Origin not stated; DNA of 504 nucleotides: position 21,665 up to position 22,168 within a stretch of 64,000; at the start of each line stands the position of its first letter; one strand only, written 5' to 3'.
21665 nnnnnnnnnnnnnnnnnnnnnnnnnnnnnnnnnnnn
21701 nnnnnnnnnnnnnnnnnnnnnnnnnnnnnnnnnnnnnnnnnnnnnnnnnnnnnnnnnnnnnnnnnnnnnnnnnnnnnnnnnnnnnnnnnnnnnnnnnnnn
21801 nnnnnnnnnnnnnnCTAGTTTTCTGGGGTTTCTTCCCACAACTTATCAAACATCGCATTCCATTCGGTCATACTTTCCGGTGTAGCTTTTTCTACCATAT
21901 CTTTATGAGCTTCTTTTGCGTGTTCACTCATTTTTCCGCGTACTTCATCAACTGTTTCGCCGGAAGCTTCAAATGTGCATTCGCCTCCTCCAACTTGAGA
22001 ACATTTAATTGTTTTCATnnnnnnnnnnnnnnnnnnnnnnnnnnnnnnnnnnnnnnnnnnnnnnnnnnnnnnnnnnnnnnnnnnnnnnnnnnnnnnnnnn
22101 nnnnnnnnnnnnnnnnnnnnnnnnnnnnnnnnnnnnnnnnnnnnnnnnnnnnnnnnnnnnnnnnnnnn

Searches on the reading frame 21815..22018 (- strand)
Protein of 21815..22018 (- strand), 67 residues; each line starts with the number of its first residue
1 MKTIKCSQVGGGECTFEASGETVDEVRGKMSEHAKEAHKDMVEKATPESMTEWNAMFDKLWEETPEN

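Call 11: search_protein_families(library=pfam, proteins=[window:21815-22018:-], max_evalue=1)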
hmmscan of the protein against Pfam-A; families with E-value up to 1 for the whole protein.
window:21815-22018:- (67 aa): 1 family
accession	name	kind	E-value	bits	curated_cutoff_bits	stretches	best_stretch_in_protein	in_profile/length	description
PF06348.16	DUF1059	-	3.4e-09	37.2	21.1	1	1-48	1-45/56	Protein of unknown function (DUF1059)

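Call 61: list_cluster_members(proteins=[window:21815-22018:-, window:22160-22816:+, window:20394-20645:+, window:21344-21478:-, window:19025-19306:-])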
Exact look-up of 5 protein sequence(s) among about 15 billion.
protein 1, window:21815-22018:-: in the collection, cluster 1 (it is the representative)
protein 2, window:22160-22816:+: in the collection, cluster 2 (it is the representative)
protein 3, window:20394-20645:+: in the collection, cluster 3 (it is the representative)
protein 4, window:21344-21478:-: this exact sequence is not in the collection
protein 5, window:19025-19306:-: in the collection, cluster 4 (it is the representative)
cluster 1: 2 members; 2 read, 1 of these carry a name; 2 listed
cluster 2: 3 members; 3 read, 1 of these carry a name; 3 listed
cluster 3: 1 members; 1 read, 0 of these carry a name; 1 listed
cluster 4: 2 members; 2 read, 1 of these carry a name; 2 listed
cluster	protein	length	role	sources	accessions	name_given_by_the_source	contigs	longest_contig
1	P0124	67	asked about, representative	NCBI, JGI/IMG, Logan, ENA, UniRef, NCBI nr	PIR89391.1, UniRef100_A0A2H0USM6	MAG: hypothetical protein COU07_00630 [Candidatus Harrisonbacteria bacterium ... | DUF1059 domain-containing protein n=1 Tax=Candidatus Harrisonbacteria bacterium ...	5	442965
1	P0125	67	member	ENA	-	-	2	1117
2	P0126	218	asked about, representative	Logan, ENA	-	-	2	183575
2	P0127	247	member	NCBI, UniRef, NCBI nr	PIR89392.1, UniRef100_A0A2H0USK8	MAG: hypothetical protein COU07_00635 [Candidatus Harrisonbacteria bacterium ... | Cation efflux protein transmembrane domain-containing protein n=1 Tax=Candidatus ...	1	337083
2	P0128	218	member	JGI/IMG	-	-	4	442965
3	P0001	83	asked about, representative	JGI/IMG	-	-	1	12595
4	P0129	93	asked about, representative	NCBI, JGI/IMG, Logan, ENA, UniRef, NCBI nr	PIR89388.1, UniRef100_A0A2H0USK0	MAG: 4a-hydroxytetrahydrobiopterin dehydratase [Candidatus Harrisonbacteria bacterium ... | Putative pterin-4-alpha-carbinolamine dehydratase n=1 Tax=Candidatus Harrisonbacteria ...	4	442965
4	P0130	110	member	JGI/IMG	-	-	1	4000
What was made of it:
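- PGAP annotated nothing here, with locus tags running COU07_00625 to 00630 (call 61).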

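Call 62: find_encoding_contigs(protein=P0125, flank=10000, max_places=5)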
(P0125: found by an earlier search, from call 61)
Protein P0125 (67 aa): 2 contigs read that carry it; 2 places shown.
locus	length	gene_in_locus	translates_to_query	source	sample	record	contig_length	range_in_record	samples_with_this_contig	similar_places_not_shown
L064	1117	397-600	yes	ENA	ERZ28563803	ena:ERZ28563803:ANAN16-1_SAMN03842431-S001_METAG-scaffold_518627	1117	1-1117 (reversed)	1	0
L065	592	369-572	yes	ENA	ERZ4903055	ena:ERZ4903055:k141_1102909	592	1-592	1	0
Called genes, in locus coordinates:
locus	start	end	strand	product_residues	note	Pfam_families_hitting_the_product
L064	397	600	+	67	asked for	PF06348:DUF1059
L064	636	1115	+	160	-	?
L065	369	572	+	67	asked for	PF06348:DUF1059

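Call 65: find_encoding_contigs(protein=P0128, flank=4000, max_places=10)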
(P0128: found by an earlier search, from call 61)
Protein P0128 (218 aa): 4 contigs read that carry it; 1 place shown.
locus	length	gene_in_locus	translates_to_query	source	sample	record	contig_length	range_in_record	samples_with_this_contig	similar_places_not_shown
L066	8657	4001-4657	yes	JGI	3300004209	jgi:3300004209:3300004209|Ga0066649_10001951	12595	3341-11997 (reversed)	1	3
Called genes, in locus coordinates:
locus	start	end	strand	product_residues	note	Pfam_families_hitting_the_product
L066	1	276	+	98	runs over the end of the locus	-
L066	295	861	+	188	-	-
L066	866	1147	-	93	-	PF01329:Pterin_4a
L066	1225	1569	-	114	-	PF01863:YgjP-like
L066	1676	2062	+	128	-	-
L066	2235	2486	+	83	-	-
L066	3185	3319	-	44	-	-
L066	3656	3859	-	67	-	PF06348:DUF1059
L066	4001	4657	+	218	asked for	PF01545:Cation_efflux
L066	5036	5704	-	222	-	-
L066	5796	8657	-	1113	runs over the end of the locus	PF00580:UvrD-helicase, PF13245:AAA_19, PF13604:AAA_30 (faint), PF13361:UvrD_C, PF13538:UvrD_C_2 (faint), PF12705:PDDEXK_1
